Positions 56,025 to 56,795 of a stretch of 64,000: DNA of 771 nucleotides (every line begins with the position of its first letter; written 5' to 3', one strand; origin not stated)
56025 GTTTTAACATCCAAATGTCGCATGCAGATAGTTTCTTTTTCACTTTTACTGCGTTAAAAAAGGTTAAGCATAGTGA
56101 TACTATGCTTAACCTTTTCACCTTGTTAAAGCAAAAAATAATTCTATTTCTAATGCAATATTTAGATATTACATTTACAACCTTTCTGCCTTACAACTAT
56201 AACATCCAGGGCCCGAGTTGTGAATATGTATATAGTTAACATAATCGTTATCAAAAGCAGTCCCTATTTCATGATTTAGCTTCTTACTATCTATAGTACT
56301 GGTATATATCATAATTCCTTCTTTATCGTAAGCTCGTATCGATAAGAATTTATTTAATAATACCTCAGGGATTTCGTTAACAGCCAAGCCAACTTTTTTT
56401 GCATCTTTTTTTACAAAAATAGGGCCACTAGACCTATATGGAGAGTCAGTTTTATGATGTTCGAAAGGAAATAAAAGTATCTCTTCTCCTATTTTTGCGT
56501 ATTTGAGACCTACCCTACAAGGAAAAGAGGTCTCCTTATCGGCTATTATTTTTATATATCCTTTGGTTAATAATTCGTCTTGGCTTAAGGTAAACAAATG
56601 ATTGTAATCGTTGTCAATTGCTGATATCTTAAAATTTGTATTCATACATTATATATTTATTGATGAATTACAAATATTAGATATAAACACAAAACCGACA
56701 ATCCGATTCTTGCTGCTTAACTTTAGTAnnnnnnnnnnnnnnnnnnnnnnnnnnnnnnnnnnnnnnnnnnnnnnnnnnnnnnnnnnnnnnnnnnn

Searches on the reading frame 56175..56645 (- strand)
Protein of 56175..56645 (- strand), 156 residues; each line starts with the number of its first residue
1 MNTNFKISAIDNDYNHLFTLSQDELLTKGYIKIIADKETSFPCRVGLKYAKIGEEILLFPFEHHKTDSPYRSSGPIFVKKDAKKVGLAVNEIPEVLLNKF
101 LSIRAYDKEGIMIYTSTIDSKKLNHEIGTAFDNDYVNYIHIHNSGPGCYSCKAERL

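Call 18: find_encoding_contigs(protein=window:56175-56645:-, flank=10000, max_places=6)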
Protein window:56175-56645:- (156 aa): 4 contigs read that carry it; 4 places shown.
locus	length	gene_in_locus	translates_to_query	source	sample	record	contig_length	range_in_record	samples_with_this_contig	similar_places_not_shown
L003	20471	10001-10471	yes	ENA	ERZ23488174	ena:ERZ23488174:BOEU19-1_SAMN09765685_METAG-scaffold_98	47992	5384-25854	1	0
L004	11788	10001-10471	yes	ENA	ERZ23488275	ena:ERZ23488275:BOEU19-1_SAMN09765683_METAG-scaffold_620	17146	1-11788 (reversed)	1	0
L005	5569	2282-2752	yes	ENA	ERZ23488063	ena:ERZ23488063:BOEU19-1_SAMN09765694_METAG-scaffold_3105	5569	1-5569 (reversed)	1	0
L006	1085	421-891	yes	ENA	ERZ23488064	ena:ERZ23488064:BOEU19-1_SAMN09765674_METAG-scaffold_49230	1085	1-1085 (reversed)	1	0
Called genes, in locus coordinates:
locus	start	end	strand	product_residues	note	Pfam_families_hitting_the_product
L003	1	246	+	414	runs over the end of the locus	PF19425:Csd3_N2 (weak), PF01551:Peptidase_M23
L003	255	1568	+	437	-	PF00578:AhpC-TSA (weak), PF08534:Redoxin (faint), PF13905:Thioredoxin_8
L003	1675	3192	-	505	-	PF00772:DnaB, PF13481:AAA_25, PF03796:DnaB_C, PF06745:ATPase (weak)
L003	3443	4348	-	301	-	PF02899:Phage_int_SAM_1, PF00589:Phage_integrase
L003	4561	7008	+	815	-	PF00676:E1_dh, PF02779:Transket_pyr, PF02780:Transketolase_C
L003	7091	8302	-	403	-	-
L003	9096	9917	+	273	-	PF00165:HTH_AraC, PF12833:HTH_18, PF01035:DNA_binding_1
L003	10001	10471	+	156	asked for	PF06718:DUF1203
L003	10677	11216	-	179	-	PF00583:Acetyltransf_1, PF13673:Acetyltransf_10, PF13508:Acetyltransf_7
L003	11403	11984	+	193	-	PF00027:cNMP_binding (weak)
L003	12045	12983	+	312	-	PF02558:ApbA, PF08546:ApbA_C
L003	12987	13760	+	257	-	PF00561:Abhydrolase_1, PF12146:Hydrolase_4, PF12697:Abhydrolase_6 (weak)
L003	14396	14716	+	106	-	PF03009:GDPD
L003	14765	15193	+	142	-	PF03009:GDPD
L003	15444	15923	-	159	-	PF14340:DUF4395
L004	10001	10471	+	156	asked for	PF06718:DUF1203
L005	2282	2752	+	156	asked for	PF06718:DUF1203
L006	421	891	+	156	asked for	PF06718:DUF1203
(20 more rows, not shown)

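Call 45: find_homologous_proteins(query=window:56178-56645:-, max_evalue=1e-20)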
Query window:56178-56645:- (156 aa): 121 proteins with E <= 1e-20 among 139 candidates; the best 120 are listed.
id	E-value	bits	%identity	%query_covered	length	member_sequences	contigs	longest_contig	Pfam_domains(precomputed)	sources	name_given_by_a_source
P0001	2.0e-100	351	100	100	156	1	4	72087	PF06718.17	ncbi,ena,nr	ncbi:MAG: DUF1203 domain-containing protein [Flavobacteriaceae bacterium]|nr:DUF1203 domain-containi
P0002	1.3e-58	215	60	100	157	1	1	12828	PF06718.17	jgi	-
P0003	6.5e-54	200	56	100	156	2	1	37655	PF06718.17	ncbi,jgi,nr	ncbi:MAG TPA: DUF1203 domain-containing protein [Flavobacteriia bacterium]|jgi:hypothetical protein|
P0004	5.3e-49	184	51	100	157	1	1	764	PF06718.17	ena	-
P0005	2.3e-48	182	51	100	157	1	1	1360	PF06718.17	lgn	-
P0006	4.2e-46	175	51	99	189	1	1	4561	PF06718.17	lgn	-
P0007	1.9e-43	166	48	100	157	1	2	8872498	PF06718.17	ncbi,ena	-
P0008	3.3e-43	165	47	99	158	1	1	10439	PF06718.17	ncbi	-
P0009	3.6e-43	165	49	100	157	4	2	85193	PF06718.17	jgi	-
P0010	7.6e-43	164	49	100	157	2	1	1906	PF06718.17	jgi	jgi:hypothetical protein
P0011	9.9e-43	164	47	100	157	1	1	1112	PF06718.17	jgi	jgi:hypothetical protein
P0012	5.8e-42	161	47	97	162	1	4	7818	PF06718.17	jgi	jgi:hypothetical protein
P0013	1.8e-41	160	48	99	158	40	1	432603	PF06718.17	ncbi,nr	ncbi:DUF1203 domain-containing protein [Elizabethkingia anophelis]|nr:DUF1203 domain-containing prot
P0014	5.4e-41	158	46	100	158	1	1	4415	PF06718.17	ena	-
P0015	6.2e-41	158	46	100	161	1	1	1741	PF06718.17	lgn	-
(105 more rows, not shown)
